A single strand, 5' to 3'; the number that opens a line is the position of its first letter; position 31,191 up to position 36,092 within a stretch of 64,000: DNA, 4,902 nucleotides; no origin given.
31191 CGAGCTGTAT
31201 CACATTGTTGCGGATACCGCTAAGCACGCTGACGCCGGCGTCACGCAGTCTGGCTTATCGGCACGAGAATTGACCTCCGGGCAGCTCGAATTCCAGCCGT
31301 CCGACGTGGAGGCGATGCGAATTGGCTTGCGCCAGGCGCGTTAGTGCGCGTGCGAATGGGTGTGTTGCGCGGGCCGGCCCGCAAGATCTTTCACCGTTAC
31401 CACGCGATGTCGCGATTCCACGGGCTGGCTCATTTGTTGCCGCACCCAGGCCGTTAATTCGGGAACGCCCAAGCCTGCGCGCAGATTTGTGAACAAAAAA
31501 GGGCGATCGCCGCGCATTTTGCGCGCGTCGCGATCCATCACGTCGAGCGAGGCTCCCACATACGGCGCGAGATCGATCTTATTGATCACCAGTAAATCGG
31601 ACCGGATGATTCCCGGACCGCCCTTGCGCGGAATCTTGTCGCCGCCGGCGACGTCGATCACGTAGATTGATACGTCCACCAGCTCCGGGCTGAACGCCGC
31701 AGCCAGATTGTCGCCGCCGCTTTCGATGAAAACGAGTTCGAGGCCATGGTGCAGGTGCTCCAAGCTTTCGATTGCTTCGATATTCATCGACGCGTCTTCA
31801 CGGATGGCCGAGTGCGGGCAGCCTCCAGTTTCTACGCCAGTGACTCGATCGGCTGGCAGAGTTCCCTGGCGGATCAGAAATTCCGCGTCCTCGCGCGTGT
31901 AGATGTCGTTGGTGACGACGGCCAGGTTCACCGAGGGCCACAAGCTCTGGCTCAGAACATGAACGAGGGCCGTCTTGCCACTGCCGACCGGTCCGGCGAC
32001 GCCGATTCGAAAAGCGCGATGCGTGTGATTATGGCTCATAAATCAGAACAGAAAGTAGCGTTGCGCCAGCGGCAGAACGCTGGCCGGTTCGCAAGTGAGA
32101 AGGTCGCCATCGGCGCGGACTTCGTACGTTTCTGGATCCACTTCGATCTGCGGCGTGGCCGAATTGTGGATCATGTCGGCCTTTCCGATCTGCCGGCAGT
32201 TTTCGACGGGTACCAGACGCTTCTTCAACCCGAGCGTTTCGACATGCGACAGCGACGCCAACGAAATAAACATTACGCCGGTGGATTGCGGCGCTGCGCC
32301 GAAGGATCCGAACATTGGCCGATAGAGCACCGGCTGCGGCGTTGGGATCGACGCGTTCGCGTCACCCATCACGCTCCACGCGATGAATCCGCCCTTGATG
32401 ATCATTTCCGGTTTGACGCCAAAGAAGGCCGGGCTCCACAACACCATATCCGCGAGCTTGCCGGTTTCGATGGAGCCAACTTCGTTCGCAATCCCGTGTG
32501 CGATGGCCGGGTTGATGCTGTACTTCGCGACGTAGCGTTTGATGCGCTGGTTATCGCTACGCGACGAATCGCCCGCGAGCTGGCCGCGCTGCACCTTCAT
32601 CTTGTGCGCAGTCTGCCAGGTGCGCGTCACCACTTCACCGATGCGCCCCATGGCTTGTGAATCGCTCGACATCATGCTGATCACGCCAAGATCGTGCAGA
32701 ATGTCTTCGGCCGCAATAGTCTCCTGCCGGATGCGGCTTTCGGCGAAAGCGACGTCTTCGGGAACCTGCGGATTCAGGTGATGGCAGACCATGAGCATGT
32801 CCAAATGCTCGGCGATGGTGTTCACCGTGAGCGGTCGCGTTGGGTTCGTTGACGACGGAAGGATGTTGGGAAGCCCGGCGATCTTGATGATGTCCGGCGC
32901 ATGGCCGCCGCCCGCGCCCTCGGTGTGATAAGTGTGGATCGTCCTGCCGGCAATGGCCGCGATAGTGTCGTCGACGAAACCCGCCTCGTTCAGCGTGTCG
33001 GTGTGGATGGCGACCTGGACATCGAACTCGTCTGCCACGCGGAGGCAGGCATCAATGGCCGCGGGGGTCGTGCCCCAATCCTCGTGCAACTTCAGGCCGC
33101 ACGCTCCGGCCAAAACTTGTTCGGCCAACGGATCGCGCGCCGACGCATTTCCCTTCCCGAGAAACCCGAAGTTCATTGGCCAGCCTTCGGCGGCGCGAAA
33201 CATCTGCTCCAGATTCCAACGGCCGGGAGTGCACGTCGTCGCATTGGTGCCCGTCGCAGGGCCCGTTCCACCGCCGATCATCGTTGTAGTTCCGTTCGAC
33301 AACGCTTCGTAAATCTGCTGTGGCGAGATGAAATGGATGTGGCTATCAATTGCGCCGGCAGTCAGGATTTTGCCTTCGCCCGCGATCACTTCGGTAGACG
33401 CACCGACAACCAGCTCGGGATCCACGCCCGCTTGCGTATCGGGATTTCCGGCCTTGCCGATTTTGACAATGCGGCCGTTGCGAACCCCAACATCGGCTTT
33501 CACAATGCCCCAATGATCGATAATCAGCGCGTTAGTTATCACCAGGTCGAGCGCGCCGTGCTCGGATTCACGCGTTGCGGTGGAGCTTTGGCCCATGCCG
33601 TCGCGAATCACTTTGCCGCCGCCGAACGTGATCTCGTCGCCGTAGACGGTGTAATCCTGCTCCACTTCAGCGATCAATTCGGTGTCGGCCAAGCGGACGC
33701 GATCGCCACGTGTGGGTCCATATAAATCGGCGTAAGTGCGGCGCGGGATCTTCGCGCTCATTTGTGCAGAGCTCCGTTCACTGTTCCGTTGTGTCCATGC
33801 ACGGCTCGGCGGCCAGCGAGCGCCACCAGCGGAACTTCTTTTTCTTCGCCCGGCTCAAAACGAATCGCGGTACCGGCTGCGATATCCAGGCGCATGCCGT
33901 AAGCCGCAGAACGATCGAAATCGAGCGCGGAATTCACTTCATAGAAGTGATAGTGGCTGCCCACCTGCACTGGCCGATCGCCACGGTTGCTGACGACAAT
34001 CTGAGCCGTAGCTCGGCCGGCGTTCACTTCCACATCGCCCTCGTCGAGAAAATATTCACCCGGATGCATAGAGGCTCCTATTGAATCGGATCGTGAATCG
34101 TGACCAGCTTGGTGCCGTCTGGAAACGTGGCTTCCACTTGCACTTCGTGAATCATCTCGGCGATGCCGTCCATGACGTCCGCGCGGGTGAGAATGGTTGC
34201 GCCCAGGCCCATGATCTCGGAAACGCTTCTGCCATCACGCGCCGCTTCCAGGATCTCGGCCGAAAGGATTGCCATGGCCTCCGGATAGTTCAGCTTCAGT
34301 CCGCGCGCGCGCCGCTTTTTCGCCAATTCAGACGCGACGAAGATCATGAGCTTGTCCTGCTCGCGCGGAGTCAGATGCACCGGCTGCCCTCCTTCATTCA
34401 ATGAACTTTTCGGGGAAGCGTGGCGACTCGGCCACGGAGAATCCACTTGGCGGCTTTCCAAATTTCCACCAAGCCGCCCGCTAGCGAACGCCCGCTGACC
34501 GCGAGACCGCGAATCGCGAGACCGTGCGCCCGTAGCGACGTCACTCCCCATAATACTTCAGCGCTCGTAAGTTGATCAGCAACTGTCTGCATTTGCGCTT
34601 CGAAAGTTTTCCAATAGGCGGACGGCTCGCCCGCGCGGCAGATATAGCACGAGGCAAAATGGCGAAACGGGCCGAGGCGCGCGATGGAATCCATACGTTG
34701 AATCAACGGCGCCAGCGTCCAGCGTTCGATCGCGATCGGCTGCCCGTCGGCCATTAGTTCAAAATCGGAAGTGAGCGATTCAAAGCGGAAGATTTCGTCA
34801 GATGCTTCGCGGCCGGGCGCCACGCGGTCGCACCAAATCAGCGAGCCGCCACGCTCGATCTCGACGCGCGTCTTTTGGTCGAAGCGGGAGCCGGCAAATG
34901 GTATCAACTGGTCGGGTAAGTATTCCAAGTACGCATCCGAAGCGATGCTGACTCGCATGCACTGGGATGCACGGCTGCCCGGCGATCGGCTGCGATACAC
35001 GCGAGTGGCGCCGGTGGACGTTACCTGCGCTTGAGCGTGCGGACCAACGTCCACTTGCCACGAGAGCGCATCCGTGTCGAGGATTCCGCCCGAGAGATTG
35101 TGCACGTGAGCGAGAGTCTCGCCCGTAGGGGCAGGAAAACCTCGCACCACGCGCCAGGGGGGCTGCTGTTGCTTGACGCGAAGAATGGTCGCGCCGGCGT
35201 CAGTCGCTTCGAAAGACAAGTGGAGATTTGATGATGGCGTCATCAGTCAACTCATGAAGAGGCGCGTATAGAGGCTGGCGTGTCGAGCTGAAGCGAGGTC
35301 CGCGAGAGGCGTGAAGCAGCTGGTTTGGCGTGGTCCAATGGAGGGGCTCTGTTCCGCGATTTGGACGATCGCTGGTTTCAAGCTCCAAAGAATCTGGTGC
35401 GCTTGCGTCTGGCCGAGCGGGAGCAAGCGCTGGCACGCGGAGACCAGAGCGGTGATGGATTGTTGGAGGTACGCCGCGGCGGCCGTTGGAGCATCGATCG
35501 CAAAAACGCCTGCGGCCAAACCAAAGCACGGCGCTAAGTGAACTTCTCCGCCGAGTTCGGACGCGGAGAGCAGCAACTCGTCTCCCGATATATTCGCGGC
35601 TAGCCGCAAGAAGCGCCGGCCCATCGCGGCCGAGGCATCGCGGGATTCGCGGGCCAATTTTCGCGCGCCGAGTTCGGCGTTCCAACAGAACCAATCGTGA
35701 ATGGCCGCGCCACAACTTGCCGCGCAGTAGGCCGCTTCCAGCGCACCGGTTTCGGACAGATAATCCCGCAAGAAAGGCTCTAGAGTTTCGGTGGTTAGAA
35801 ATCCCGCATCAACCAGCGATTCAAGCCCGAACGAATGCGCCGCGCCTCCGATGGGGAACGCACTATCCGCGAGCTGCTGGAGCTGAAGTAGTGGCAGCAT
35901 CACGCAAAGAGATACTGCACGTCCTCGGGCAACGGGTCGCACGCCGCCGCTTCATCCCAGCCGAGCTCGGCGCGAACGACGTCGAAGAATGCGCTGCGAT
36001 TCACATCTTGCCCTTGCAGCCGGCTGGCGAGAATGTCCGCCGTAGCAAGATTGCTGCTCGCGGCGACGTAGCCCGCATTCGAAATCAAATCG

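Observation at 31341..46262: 15-kb gap-free unit joining an OM receptor, an ABC importer, a ureohydrolase, an orphan chelatase-like fusion and urease: candidate guanidino-compound/guanidine-to-ammonia module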

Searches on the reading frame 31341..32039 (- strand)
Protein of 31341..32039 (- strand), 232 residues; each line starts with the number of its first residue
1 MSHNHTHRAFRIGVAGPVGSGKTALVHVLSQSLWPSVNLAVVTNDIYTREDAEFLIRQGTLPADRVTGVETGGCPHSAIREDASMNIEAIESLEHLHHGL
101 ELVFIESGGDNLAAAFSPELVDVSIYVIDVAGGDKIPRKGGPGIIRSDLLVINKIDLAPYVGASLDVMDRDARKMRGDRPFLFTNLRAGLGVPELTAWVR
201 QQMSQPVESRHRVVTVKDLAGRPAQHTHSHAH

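Call 87: search_protein_families(library=ncbifam, proteins=[window:31341-32039:-], max_evalue=0.001)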
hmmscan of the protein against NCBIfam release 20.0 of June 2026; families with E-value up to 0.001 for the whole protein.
window:31341-32039:- (232 aa): 4 families
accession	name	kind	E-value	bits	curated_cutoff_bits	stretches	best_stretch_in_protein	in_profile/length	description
TIGR00101.1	ureG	equivalog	3.1e-94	314.4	204.2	1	10-203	2-195/199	urease accessory protein UreG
TIGR00073.1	hypB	equivalog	3.4e-19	69.2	121.2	1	11-204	32-215/217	hydrogenase nickel incorporation protein HypB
NF007775.0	PRK10463.1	equivalog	1.5e-12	47.5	385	1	17-203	112-288/290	hydrogenase nickel incorporation protein HypB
NF004018.0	PRK05480.1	equivalog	0.00054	19.5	180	1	6-53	3-49/210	uridine kinase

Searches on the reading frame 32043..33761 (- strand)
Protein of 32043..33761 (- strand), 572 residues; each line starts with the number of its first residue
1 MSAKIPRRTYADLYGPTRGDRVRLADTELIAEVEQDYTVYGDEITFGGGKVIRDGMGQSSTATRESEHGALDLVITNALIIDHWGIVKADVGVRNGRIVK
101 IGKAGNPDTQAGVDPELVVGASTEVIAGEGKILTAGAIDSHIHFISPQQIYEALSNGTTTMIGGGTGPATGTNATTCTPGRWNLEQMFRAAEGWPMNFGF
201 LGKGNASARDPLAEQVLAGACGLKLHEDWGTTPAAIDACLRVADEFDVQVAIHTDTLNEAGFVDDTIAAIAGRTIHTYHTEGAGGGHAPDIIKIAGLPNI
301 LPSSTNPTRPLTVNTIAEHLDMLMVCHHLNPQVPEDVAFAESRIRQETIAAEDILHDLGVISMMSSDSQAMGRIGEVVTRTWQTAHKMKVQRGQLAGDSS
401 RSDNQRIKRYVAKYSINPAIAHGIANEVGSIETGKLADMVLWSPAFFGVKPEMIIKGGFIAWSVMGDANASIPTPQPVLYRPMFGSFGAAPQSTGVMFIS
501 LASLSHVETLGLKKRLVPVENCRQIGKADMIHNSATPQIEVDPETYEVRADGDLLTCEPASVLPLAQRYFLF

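Call 87: search_protein_families(library=ncbifam, proteins=[window:32043-33761:-], max_evalue=0.001)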
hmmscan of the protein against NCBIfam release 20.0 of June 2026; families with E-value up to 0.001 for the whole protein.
window:32043-33761:- (572 aa): 25 families
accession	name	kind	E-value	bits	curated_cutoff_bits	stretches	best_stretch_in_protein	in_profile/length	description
NF009686.0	PRK13207.1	subfamily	0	1040.2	354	1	1-572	1-569/569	urease subunit alpha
TIGR01792.1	urease_alph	equivalog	1.6e-296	984.6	680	1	4-572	1-568/568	urease subunit alpha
NF009685.0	PRK13206.1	equivalog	2e-291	967.7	907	1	3-572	2-573/573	urease subunit alpha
NF010591.0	PRK13985.1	equivalog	4.1e-278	923.7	1083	1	4-572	3-569/569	urease subunit beta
NF009834.0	PRK13309.1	equivalog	1.6e-261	868.6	1001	1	4-571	3-571/572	urease subunit alpha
NF004839.0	PRK06189.1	equivalog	4e-11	42.2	631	1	70-224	2-147/451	allantoinase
NF006559.0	PRK09060.1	equivalog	9.9e-10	37.3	482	1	70-226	4-151/444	dihydroorotase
TIGR03178.1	allantoinase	equivalog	4.3e-08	32.4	357.85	1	72-224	1-144/441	allantoinase AllB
NF009941.0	PRK13404.1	subfamily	6.8e-08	31.6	647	1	71-173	4-89/478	dihydropyrimidinase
NF011990.0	PRK15446.2-6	subfamily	1.5e-07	30.4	233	1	403-442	324-363/390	alpha-D-ribose 1-methylphosphonate 5-triphosphate diphosphatase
NF006688.0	PRK09236.1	equivalog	2.4e-07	29.9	535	1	73-225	4-147/444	dihydroorotase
NF006689.0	PRK09237.1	equivalog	1.3e-06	27.3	371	1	71-166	3-94/383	amidohydrolase/deacetylase family metallohydrolase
TIGR00857.1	pyrC_multi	subfamily_domain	5.3e-06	25.7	279.05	1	87-167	4-72/412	dihydroorotase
NF006842.0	PRK09357.2-3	equivalog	5.5e-06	25.3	695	1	99-178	23-104/440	dihydroorotase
TIGR01178.1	ade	equivalog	9e-06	24.4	472.5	0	72-146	1-61/552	adenine deaminase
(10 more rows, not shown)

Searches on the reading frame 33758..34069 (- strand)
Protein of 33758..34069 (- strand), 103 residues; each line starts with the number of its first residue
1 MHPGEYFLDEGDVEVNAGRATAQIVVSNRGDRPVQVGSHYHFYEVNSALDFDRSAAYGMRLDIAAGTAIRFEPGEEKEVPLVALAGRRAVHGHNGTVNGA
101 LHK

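Call 87: search_protein_families(library=ncbifam, proteins=[window:33758-34069:-], max_evalue=0.001)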
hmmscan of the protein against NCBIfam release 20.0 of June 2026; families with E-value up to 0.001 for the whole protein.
window:33758-34069:- (103 aa): 5 families
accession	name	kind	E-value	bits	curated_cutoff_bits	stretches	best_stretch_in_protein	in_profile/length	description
NF009682.0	PRK13203.1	equivalog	2.9e-48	162.2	129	1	1-102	1-102/104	urease subunit beta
TIGR00192.1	urease_beta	equivalog_domain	8.1e-46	154.5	90.3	1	1-101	1-101/103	urease subunit beta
NF009671.0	PRK13192.1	subfamily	4.2e-43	147.3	243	1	2-102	111-211/231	bifunctional urease subunit gamma/beta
NF010592.0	PRK13986.1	equivalog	1.2e-37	129.8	353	1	2-100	107-205/238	urease subunit alpha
NF009681.0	PRK13202.1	equivalog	2e-28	98.7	204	1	1-99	1-100/104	urease subunit beta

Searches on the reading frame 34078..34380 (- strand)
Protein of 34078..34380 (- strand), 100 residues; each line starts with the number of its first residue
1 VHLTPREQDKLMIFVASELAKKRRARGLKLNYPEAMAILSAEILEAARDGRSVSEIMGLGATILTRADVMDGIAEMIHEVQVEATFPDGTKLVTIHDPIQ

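Call 87: search_protein_families(library=ncbifam, proteins=[window:34078-34380:-], max_evalue=0.001)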
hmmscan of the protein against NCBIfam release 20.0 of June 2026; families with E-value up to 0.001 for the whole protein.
window:34078-34380:- (100 aa): 4 families
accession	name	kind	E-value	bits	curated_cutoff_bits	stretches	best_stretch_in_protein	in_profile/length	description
TIGR00193.1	urease_gam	equivalog_domain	6e-51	170.9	82.3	1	1-100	1-100/102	urease subunit gamma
NF009671.0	PRK13192.1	subfamily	4.1e-50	170.3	243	1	1-100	1-100/231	bifunctional urease subunit gamma/beta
NF009712.0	PRK13241.1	equivalog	5.8e-50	167.3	123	1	1-100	1-100/100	urease subunit gamma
NF010592.0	PRK13986.1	equivalog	1.8e-41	142.4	353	1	1-99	1-100/238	urease subunit alpha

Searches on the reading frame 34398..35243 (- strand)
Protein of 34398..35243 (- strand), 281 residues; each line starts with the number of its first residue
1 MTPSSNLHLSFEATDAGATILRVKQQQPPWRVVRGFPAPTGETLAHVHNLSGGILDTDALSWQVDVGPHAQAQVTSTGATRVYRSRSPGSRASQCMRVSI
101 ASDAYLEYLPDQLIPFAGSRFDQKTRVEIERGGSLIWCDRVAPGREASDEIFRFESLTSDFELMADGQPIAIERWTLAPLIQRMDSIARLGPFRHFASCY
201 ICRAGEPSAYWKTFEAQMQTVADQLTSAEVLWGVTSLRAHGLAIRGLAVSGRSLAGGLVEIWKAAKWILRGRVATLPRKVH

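Call 4: search_protein_families(library=pfam, proteins=[window:34398-35243:-], max_evalue=0.01)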
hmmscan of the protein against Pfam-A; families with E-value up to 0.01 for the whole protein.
window:34398-35243:- (281 aa): 1 family
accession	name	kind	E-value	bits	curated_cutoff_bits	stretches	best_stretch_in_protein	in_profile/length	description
PF01774.22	UreD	-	7.1e-47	160.6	27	1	49-250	4-198/201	UreD urease accessory protein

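Call 5: search_protein_families(library=ncbifam, proteins=[window:34398-35243:-], max_evalue=0.01)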
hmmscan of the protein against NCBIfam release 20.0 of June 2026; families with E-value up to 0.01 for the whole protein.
window:34398-35243:- (281 aa): 0 families

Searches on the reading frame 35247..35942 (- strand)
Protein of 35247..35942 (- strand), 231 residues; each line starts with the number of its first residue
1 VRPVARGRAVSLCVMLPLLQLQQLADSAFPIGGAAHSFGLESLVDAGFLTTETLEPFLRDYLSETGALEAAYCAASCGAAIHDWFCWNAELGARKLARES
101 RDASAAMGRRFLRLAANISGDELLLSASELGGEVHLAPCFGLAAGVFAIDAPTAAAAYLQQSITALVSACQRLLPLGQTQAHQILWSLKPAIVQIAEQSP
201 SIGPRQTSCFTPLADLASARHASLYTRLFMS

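Call 4: search_protein_families(library=pfam, proteins=[window:35247-35942:-], max_evalue=0.01)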
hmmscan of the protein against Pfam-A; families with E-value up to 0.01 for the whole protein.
window:35247-35942:- (231 aa): 1 family
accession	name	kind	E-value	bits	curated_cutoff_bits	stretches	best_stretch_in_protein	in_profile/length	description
PF01730.21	UreF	-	8.9e-30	104.4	23.3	1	51-188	4-150/151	UreF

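Call 5: search_protein_families(library=ncbifam, proteins=[window:35247-35942:-], max_evalue=0.01)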
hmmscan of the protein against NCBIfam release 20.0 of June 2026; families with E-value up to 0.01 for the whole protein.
window:35247-35942:- (231 aa): 0 families

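Call 87: search_protein_families(library=ncbifam, proteins=[window:35247-35903:-], max_evalue=0.001)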
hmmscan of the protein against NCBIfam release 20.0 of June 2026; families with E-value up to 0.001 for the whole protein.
window:35247-35903:- (218 aa): 0 families
